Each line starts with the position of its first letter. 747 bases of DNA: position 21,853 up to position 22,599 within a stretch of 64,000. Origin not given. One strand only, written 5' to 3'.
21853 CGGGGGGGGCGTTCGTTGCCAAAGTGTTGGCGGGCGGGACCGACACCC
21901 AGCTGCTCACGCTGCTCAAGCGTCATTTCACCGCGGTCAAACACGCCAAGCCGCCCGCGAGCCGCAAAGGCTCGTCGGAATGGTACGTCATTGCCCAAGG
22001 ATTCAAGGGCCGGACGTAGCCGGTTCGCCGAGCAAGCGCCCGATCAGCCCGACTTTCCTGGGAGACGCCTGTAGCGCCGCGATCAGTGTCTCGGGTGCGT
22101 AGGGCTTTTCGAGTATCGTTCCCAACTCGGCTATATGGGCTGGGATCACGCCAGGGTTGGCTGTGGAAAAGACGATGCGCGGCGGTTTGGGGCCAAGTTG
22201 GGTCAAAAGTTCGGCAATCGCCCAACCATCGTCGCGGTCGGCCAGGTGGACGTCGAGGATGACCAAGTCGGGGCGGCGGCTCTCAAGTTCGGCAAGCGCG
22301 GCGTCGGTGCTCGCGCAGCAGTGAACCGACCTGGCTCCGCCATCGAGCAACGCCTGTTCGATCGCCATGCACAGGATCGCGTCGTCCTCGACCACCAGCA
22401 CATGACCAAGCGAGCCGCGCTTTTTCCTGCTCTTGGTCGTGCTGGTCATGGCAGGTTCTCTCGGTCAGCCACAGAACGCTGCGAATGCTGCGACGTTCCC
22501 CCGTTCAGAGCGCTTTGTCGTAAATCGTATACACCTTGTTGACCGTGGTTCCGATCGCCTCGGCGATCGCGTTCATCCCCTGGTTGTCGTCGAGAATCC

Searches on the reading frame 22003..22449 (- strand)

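Call 30: search_protein_families(library=pfam, proteins=[window:22003-22449:-])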
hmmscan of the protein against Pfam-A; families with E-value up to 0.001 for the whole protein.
window:22003-22449:- (148 aa): 1 family
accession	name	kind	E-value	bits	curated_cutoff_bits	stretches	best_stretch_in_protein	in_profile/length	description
PF00072.30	Response_reg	-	1.9e-15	57.5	30.2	1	17-126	1-110/111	Response regulator receiver domain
